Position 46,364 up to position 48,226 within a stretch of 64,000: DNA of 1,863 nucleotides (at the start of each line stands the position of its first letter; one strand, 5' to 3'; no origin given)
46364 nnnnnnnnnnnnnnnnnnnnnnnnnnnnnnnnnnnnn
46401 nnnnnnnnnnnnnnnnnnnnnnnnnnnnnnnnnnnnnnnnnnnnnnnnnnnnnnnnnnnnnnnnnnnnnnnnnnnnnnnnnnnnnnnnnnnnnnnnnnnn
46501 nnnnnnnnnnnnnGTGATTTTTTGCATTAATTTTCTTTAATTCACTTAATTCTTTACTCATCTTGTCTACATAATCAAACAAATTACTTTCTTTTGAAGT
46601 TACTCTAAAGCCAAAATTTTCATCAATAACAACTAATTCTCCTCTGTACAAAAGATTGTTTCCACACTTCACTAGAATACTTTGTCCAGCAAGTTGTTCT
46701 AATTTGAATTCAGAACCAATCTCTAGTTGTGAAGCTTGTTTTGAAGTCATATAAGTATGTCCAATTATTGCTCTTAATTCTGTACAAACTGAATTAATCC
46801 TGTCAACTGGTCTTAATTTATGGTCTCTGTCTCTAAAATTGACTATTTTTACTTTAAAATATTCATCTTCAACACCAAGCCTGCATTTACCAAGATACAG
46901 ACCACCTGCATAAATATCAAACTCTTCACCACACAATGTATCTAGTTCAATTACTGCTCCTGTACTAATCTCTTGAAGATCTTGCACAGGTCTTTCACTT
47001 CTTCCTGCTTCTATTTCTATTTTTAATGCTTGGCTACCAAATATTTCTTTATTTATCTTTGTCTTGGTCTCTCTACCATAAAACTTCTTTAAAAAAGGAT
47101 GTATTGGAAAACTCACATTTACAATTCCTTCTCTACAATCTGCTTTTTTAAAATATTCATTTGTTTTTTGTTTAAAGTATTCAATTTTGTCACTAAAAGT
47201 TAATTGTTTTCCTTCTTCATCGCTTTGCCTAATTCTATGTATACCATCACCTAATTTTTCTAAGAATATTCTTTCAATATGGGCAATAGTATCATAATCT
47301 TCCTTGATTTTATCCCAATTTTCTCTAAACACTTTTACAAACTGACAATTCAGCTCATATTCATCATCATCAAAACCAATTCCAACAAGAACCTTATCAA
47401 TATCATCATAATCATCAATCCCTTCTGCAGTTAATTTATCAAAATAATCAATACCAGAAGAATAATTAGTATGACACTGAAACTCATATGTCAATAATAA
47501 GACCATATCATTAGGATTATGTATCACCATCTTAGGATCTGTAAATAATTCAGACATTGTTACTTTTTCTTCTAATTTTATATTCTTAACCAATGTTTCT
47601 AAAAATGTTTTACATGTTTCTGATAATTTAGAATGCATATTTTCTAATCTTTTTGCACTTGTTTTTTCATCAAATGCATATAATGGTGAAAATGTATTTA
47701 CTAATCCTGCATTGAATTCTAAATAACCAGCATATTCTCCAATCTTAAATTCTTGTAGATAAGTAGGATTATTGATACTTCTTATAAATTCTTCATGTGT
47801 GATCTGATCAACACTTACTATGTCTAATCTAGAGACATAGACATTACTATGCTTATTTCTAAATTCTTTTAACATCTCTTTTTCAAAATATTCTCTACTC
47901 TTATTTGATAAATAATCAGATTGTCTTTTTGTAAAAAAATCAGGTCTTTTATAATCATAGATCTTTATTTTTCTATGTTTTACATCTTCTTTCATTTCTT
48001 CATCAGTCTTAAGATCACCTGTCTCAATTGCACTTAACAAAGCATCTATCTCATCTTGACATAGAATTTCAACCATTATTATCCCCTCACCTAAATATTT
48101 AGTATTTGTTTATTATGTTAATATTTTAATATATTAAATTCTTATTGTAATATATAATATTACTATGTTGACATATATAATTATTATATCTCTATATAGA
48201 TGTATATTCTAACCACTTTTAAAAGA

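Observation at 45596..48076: Bacterial flagellar-switch-like protein (FliM/FliY N-terminal CheY-binding peptide plus two FliN/SpoA domains) in an archaeal genome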

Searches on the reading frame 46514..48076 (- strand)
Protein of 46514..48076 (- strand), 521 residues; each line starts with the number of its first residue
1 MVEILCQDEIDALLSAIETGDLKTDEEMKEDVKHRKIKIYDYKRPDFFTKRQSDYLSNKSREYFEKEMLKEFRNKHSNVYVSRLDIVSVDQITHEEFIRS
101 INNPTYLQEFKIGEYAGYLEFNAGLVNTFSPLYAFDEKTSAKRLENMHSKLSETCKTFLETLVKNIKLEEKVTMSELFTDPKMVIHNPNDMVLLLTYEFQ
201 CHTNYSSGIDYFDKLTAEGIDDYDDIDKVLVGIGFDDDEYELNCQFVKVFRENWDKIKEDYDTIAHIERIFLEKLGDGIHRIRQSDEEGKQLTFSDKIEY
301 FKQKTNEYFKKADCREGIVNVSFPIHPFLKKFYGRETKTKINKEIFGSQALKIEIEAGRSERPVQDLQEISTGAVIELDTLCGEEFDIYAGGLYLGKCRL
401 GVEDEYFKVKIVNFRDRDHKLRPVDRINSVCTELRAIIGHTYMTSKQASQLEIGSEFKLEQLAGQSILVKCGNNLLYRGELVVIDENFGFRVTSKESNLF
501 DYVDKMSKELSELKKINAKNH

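Call 13: find_homologous_proteins(query=window:46514-48076:-)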
Query seq(521 aa) (521 aa): 75 proteins with E <= 0.001 among 8000 candidates.
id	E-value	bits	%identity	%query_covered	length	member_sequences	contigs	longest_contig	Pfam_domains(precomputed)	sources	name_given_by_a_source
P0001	0.0e+0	1164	100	100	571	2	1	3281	PF01052.26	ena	-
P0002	1.3e-35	141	44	39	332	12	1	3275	PF01052.26,PF02154.22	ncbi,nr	ncbi:MAG: flagellar motor switch protein FliM [bacterium]|nr:flagellar motor switch protein FliM [ba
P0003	2.0e-22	98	38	40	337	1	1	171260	PF01052.26,PF02154.22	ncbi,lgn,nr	ncbi:MAG: flagellar motor switch protein FliM [Candidatus Wallbacteria bacterium]|nr:flagellar motor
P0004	3.9e-22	97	33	38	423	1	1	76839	PF01052.26,PF02154.22,PF28396.1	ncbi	ncbi:flagellar motor switch protein FliM [Treponema sp. R8-4-B8]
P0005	4.9e-22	96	34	38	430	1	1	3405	PF01052.26,PF02154.22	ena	-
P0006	5.0e-22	96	28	40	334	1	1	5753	PF01052.26,PF02154.22,PF28396.1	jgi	jgi:flagellar motor switch protein FliM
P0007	2.9e-21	94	37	38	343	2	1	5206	PF01052.26,PF02154.22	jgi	-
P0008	1.9e-20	91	36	38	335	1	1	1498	PF01052.26,PF02154.22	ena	-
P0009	5.1e-19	86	43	24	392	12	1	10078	PF01052.26,PF02154.22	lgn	-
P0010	6.5e-19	86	39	24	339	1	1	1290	PF01052.26,PF02154.22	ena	-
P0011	1.6e-18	85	33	38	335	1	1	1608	PF01052.26,PF02154.22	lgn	-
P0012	2.8e-18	84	35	39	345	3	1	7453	PF01052.26,PF02154.22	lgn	-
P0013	4.8e-18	83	30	39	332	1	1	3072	PF01052.26,PF02154.22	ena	-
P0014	1.2e-17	82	32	38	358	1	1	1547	PF01052.26,PF02154.22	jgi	jgi:flagellar motor switch protein FliM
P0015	1.5e-17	82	33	38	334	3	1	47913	PF01052.26,PF02154.22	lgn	-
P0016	2.1e-17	81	38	25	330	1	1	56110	PF01052.26,PF02154.22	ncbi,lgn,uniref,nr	ncbi:flagellar motor switch protein FliM [Anaerobranca gottschalkii]|uniref:Flagellar motor switch p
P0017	8.5e-17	79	32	38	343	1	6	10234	PF01052.26,PF02154.22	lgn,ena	-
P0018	8.5e-17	79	32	38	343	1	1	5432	PF01052.26,PF02154.22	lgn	-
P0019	1.5e-16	78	39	25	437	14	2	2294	PF01052.26,PF02154.22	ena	-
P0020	3.6e-16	77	32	38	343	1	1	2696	PF01052.26,PF02154.22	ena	-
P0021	6.5e-16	76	32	38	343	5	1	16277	PF01052.26,PF02154.22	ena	-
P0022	7.1e-16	76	32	38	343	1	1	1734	PF01052.26,PF02154.22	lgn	-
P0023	7.2e-16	76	32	38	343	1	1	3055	PF01052.26,PF02154.22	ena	-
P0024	7.2e-16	76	32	38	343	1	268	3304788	PF01052.26,PF02154.22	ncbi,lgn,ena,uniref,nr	ncbi:flagellar motor switch protein FliM [Brachyspira hyodysenteriae]|uniref:Flagellar motor switch 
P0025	7.4e-16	76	32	38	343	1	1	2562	PF01052.26,PF02154.22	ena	-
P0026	8.1e-16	76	32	38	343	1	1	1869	PF01052.26,PF02154.22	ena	-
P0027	8.1e-16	76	32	38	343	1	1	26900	PF01052.26,PF02154.22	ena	-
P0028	8.2e-16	76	32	38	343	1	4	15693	PF01052.26,PF02154.22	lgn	-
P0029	8.4e-16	76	32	38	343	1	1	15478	PF01052.26,PF02154.22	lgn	-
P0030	9.3e-16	76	32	38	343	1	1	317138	PF01052.26,PF02154.22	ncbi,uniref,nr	ncbi:flagellar motor switch protein FliM [Brachyspira aalborgi]|uniref:Flagellar motor switch protei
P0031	9.7e-16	76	32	38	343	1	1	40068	PF01052.26,PF02154.22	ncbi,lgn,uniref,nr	ncbi:flagellar motor switch protein FliM [Brachyspira sp.]|uniref:flagellar motor switch protein Fli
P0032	9.7e-16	76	32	38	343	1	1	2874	PF01052.26,PF02154.22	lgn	-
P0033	9.8e-16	76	29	38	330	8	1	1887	PF01052.26,PF02154.22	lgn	-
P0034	1.0e-15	75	32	38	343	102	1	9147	PF01052.26,PF02154.22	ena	-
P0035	1.3e-15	75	32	38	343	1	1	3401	PF01052.26,PF02154.22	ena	-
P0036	1.4e-15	75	32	38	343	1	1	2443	PF01052.26,PF02154.22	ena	-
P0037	1.6e-15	75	32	38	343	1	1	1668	PF01052.26,PF02154.22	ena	-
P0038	1.8e-15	75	32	38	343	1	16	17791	PF01052.26,PF02154.22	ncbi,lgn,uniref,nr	ncbi:flagellar motor switch protein FliM [Brachyspira hyodysenteriae]|uniref:flagellar motor switch 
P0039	1.8e-15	75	32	38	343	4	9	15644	PF01052.26,PF02154.22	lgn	-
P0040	1.9e-15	75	31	38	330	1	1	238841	PF01052.26,PF02154.22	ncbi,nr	ncbi:MAG TPA: flagellar motor switch protein FliM [Bacillales bacterium]|nr:flagellar motor switch p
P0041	2.3e-15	74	32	38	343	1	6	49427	PF01052.26,PF02154.22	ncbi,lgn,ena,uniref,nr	ncbi:flagellar motor switch protein FliM [uncultured Brachyspira sp.]|uniref:flagellar motor switch 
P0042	2.3e-15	74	32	38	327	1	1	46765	PF01052.26,PF02154.22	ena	-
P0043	2.5e-15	74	32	38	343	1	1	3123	PF01052.26,PF02154.22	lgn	-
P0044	4.5e-15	73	33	38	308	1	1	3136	PF02154.22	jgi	jgi:flagellar motor switch protein FliM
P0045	5.5e-15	73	32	38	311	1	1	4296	PF01052.26,PF02154.22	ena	-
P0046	5.8e-15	73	32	38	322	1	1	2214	PF01052.26,PF02154.22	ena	-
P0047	6.2e-15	73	32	38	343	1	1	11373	PF01052.26,PF02154.22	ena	-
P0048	6.7e-15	73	32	38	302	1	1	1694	PF02154.22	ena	-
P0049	7.3e-15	73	32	38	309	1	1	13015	PF01052.26,PF02154.22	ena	-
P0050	7.6e-15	73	32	38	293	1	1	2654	PF02154.22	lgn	-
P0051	7.9e-15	73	32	38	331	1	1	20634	PF01052.26,PF02154.22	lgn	-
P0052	7.9e-15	73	29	39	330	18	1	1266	PF01052.26,PF02154.22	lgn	-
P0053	8.0e-15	73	32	38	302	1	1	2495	PF01052.26,PF02154.22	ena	-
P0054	1.1e-14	72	32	38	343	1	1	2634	PF01052.26,PF02154.22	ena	-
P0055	1.1e-14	72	32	40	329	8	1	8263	PF01052.26,PF02154.22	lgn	-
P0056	1.3e-14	72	29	38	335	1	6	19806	PF01052.26,PF02154.22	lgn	-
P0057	2.1e-14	71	33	38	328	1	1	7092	PF01052.26,PF02154.22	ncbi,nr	ncbi:MAG: flagellar motor switch protein FliM [Syntrophomonas sp.]|nr:flagellar motor switch protein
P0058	2.7e-14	71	33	38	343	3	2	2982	PF01052.26,PF02154.22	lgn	-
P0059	3.1e-14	71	31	38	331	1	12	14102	PF01052.26,PF02154.22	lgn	-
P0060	3.4e-14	70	32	38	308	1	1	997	PF01052.26,PF02154.22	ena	-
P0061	4.9e-14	70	30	40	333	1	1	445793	PF01052.26,PF02154.22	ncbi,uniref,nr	ncbi:flagellar motor switch protein FliM [Sporosarcina sp. D27]|uniref:flagellar motor switch protei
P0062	5.0e-14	70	43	22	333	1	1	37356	PF01052.26,PF02154.22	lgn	-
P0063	5.3e-14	70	30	39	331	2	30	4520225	PF01052.26,PF02154.22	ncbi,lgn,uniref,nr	ncbi:Flagellar motor switch protein FliM signature [Acididesulfobacillus acetoxydans]|uniref:Flagell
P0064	5.7e-14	70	33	38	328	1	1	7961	PF01052.26,PF02154.22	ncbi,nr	ncbi:MAG: flagellar motor switch protein FliM [Syntrophomonas sp.]|nr:flagellar motor switch protein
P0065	9.0e-14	69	44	20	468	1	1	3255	PF01052.26,PF02154.22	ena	-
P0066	9.4e-14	69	29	38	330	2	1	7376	PF01052.26,PF02154.22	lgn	-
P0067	5.9e-13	66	32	38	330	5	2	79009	PF01052.26,PF02154.22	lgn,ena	-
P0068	6.6e-13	66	38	24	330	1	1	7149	PF01052.26,PF02154.22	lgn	-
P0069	6.8e-12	63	31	39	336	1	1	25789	PF01052.26,PF02154.22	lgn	-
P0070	1.0e-11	62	30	38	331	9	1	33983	PF01052.26,PF02154.22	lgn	-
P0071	2.0e-11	61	38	22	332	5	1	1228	PF01052.26,PF02154.22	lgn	-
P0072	3.7e-11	60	35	20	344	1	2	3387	PF01052.26,PF02154.22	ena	-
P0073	1.5e-10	58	27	46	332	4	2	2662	PF01052.26,PF02154.22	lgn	-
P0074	5.0e-10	57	34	26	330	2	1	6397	PF01052.26,PF02154.22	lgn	-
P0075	4.3e-6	44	31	21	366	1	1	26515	PF01052.26,PF02154.22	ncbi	-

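Call 15: find_related_loci(query=window:46514-48076:-, collection=genome_contigs, flank=10000)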
Query seq(521 aa) (521 aa) in genome_contigs; peptide patterns used: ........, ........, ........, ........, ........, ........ (x = any residue, [..] = any of these).
90 stretches matched a pattern, but none encodes a relative of the query by tblastn (E <= 1e-3).

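Call 21: find_encoding_contigs(protein=P0002, flank=10000, max_places=6)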
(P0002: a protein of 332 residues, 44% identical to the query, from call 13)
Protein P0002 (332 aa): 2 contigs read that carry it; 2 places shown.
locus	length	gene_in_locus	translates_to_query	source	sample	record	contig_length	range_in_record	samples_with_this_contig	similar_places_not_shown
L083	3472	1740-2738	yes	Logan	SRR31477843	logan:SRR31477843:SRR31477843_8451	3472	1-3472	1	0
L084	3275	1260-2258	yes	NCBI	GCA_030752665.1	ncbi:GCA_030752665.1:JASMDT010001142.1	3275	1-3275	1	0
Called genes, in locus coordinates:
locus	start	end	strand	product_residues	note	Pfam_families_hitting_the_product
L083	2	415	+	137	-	?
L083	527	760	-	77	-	PF02597:ThiS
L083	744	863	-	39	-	-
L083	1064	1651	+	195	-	-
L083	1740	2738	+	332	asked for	PF02154:FliM, PF01052:FliMN_C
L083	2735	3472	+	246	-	?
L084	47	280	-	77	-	PF02597:ThiS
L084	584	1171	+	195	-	-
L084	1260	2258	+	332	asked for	PF02154:FliM, PF01052:FliMN_C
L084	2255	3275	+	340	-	?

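Call 33: search_solved_structures(query=window:46514-48076:-, max_evalue=0.01, show_alignments=3)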
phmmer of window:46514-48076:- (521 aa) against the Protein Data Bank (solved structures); distinct sequences matched with E-value up to 0.01: 8.
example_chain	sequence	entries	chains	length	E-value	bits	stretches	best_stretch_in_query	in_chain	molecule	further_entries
1o6a_A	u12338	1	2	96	2.6e-08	36.2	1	432-494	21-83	putative flagellar motor switch protein FliN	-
1yab_A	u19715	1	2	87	2.6e-08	36.1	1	434-494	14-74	chemotaxis protein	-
8umd_D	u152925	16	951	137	1.1e-05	27.5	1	419-494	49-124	Flagellar motor switch protein FliN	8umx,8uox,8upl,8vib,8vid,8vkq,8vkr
4yxb_A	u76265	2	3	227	3.4e-05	25.9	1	419-494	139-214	Flagellar motor switch protein FliM,Flagellar motor switch protein FliN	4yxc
5xrw_C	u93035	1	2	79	3.6e-05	25.8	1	434-494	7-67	FliY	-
4gc8_A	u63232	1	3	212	0.0002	23.3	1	32-125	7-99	Flagellar motor switch protein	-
4yxb_D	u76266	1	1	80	0.00028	22.9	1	438-494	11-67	FliM::FliN fragment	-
4fq0_B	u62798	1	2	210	0.00036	22.5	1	34-125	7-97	Flagellar motor switch protein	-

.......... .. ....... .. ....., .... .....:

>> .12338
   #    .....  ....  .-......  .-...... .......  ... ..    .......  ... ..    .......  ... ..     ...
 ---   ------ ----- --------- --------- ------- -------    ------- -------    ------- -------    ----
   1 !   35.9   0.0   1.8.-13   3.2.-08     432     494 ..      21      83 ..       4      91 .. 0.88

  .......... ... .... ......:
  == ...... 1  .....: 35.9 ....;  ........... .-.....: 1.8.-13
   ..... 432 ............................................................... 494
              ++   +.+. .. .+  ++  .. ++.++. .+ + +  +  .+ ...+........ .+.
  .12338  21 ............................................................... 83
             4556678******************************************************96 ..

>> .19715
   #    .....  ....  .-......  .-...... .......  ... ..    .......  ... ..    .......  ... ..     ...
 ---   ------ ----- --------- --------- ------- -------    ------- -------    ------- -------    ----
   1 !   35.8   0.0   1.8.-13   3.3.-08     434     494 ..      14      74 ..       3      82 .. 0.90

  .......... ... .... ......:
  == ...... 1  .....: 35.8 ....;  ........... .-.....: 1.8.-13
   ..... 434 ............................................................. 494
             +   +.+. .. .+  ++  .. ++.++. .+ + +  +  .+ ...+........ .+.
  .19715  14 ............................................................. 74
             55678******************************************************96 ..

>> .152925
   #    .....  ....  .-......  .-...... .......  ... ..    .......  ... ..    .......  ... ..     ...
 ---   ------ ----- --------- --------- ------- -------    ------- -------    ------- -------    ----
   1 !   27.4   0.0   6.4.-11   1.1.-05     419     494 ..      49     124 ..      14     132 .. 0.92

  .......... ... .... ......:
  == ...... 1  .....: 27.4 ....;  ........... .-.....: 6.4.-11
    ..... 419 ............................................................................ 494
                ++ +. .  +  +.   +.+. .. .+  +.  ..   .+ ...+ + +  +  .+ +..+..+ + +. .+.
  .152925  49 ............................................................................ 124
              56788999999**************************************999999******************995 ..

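Call 34: search_protein_representatives(protein=window:46514-48076:-)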
Query: 521 residues. Proteins with E-value up to 0.001 (for the whole library): 1247; up to 1e-10: 128; up to 1e-30: 1. The best 150 are listed.
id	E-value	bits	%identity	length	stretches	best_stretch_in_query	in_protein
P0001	0.0e+00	1164.0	100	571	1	1-521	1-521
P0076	3.5e-28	115.0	35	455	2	3-203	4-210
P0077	1.4e-23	99.7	34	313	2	1-167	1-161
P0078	8.0e-23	97.3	36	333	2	1-142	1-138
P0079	6.1e-22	94.3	34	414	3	1-110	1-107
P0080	2.9e-21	92.1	33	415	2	1-185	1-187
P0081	5.8e-21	91.1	35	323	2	1-204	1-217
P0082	1.2e-20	90.1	36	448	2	1-133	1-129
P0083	1.7e-20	89.6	34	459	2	2-167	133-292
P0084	3.1e-20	88.7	38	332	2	3-108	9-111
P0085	3.8e-20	88.4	36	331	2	3-166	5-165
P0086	5.9e-20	87.8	31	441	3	1-109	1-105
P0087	1.1e-19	86.9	31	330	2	1-202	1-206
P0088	2.2e-19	85.9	39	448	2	2-108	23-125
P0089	2.8e-19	85.6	34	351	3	1-184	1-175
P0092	1.4e-18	83.3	23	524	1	78-482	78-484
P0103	7.2e-17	77.6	32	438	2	349-495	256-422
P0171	3.9e-12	62.0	30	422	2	350-497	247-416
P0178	6.0e-12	61.4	31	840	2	352-500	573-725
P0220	4.4e-10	55.2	28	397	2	311-498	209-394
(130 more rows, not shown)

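Call 38: find_homologous_proteins(query=P0092)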
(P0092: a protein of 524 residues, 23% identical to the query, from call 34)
Query P0092 (524 aa): 1 proteins with E <= 0.001 among 8000 candidates.
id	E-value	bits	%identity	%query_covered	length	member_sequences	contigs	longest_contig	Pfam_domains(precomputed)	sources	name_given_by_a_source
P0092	0.0e+0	1191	100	100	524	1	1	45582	PF01052.26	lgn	-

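Call 40: find_encoding_contigs(protein=P0092, flank=10000, max_places=4)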
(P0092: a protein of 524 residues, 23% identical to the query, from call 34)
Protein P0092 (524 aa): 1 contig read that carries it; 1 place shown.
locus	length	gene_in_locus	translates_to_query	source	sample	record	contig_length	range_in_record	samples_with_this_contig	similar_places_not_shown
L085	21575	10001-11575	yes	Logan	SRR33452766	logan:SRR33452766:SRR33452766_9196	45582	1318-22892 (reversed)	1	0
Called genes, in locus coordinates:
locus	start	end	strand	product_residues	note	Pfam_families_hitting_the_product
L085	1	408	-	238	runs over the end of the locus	PF00005:ABC_tran, PF13304:AAA_21 (faint)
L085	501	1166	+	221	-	-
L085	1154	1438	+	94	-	PF14947:HTH_45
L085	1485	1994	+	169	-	-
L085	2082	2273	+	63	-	-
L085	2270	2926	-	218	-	PF00590:TP_methylase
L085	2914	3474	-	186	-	PF03692:CxxCxxCC (faint)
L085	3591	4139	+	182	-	PF01909:NTP_transf_2, PF18765:Polbeta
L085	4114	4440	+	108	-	PF05168:HEPN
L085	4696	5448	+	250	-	PF00106:adh_short, PF08659:KR, PF23441:SDR, PF13561:adh_short_C2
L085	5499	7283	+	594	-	PF00664:ABC_membrane, PF00005:ABC_tran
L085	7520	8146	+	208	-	PF01862:PvlArgDC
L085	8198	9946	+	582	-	PF04675:DNA_ligase_A_N, PF01068:DNA_ligase_A_M, PF04679:DNA_ligase_A_C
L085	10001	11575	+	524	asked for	PF01052:FliMN_C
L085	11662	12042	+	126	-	-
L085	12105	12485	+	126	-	-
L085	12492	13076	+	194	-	PF03692:CxxCxxCC (weak)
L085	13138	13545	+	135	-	-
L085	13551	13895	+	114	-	-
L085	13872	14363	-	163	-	-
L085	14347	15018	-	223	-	-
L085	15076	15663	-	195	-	PF01022:HTH_5 (weak), PF12840:HTH_20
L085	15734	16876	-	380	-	PF00291:PALP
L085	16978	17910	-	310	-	PF04014:MazE_antitoxin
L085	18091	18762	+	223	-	-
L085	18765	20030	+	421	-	-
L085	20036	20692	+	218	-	-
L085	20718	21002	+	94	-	-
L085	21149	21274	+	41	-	-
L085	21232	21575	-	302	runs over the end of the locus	PF08843:AbiEii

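Call 42: predict_structure(alignment_id=A2)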
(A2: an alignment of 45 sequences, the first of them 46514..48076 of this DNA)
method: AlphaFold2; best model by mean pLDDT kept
length: 521 residues; sequences in the alignment: 45
mean_pLDDT: 66.1   pTM: 0.45
mean pLDDT of the five models: 66.1, 64.6, 63.8, 60.3, 59.2
residues with pLDDT >= 90: 38; 70-90: 197; 50-70: 168; < 50: 118
segments of 3 or more residues with pLDDT < 50: 1-3, 35-41, 134-144, 169-181, 232-237, 277-284, 333-349, 418-460
pLDDT, mean of each block of 10 residues (from residue 1): 65 81 56 48 72 82 83 76 90 90 83 79 80 48 52 73 64 40 68 92 65 61 56 49 58 60 57 48 56 73 64 78 77 42 42 85 84 87 88 88 85 70 45 38 33 36 59 61 60 65 70 75 48
secondary structure, 60 per line:
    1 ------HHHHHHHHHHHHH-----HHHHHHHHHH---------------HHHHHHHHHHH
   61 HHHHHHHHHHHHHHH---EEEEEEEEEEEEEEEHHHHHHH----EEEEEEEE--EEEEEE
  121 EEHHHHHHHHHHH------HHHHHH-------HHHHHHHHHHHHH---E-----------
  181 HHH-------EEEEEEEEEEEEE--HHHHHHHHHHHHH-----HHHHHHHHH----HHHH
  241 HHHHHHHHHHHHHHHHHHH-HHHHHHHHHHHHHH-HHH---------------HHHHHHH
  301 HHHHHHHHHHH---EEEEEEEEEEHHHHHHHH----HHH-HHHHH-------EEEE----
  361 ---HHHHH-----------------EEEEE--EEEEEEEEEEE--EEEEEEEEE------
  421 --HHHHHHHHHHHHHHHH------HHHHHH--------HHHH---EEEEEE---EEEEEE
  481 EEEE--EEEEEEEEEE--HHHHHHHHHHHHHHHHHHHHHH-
elements in order: H7-19 H25-34 H50-75 E79-93 H94-100 E105-112 E115-122 H123-133 H140-145 H153-165 E191-203 H206-218 H224-232 H237-259 H261-274 H294-311 E315-324 H325-332 H341-345 E353-356 H364-368 E386-390 E393-403 E406-414 H423-438 H445-450 H459-462 E466-471 E475-484 E487-496 H499-520
